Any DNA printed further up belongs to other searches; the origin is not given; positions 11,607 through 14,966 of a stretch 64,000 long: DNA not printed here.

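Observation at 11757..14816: Single 1019-aa polypeptide fusing an ExeA/MshM-type AAA ATPase to PilM- and PilN-like assembly modules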

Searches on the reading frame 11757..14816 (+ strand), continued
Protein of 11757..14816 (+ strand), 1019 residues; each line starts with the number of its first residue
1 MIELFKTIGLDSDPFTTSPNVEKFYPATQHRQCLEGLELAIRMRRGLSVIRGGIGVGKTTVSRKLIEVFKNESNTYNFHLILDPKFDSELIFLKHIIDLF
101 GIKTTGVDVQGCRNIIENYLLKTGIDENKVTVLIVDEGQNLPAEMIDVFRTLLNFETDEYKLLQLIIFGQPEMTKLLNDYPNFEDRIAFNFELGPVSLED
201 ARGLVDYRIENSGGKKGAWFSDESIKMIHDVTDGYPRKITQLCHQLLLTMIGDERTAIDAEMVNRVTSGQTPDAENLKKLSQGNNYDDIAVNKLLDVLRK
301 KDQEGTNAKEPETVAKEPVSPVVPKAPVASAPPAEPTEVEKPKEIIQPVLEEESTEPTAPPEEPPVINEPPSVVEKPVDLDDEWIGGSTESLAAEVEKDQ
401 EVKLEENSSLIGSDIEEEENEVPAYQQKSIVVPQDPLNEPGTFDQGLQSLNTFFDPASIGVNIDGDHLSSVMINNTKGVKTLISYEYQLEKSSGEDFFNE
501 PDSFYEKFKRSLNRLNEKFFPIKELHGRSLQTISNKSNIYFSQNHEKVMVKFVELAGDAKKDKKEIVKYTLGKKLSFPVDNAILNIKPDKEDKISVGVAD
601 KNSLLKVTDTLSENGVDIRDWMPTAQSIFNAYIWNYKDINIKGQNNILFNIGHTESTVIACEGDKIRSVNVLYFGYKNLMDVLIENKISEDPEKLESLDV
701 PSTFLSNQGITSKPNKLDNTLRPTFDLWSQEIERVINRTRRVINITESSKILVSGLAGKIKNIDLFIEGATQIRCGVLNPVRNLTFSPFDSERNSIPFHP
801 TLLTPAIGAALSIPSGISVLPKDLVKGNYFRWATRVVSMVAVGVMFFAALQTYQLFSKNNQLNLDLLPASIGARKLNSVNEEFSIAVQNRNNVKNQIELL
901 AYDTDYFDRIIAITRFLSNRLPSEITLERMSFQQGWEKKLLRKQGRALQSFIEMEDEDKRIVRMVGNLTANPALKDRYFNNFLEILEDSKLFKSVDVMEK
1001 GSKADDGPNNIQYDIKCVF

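Call 82: predict_structure(alignment_id=A2)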
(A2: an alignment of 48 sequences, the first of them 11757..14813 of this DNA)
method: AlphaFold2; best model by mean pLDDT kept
length: 1019 residues; sequences in the alignment: 48
mean_pLDDT: 68.2   pTM: 0.49
mean pLDDT of the five models: 68.2, 66.8, 66.5, 66.5, 66.2
residues with pLDDT >= 90: 126; 70-90: 493; 50-70: 144; < 50: 256
segments of 3 or more residues with pLDDT < 50: 1-10, 17-21, 42-68, 82-86, 135-144, 146-149, 151-157, 180-193, 272-431
pLDDT, mean of each block of 10 residues (from residue 1): 41 48 54 52 41 30 47 56 51 67 71 69 62 47 48 47 51 49 47 60 75 69 83 71 76 75 75 46 38 39 30 30 31 33 28 31 35 27 26 24 24 27 32 65 58 78 91 85 88 74 88 86 76 87 91 72 77 82 79 83 90 90 93 82 86 93 87 90 84 81 82 79 91 89 84 91 89 89 83 81 92 83 85 85 93 90 80 73 77 78 81 84 82 81 66 79 86 82 85 85 65 86
secondary structure, 60 per line:
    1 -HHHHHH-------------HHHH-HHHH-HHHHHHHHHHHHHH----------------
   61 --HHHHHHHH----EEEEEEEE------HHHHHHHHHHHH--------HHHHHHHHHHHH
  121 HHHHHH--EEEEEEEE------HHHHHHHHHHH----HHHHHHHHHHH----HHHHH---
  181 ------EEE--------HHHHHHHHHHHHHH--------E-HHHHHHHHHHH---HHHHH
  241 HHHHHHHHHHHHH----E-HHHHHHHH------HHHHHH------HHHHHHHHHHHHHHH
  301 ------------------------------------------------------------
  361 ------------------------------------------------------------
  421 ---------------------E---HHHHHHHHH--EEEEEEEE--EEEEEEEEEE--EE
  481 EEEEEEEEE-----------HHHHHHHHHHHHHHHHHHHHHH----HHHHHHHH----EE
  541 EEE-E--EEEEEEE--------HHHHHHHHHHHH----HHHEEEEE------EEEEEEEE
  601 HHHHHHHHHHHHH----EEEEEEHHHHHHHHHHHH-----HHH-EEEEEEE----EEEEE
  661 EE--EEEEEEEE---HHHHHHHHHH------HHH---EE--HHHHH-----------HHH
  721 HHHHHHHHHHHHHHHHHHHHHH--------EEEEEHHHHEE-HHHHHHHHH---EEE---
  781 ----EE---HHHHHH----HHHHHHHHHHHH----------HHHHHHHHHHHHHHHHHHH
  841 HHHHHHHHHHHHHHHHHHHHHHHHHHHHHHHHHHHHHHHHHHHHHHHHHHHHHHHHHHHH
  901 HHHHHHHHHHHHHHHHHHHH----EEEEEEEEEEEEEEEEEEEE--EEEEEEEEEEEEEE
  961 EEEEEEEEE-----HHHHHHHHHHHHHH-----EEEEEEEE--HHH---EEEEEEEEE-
elements in order (helices of 4 or more, strands of 3 or more residues): H2-7 H21-24 H26-29 H31-44 H63-70 E75-82 H89-100 H109-126 E129-136 H143-153 H158-168 H173-177 E187-189 H198-211 H222-232 H236-253 H260-267 H274-279 H286-300 H446-454 E457-464 E467-476 E479-489 H501-522 H527-534 E539-543 E548-554 H563-574 E582-586 E593-600 H601-613 E618-623 H624-635 E645-651 E656-662 E665-672 H676-685 H702-706 H718-742 E751-755 H756-759 H763-771 E775-777 H790-795 H800-811 H822-920 E925-944 E947-969 H975-988 E994-1001 E1010-1018
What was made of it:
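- Checked: It is predicted disordered, with pLDDT below 50 for aa 272-431 (call 82).
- It shows no confident docking of the motif helix or the DDEWIGG island (call 82), so no intramolecular contact is supported.
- Tried and rejected: The full-length AlphaFold model has low confidence for the AAA domain and the linker (call 82).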
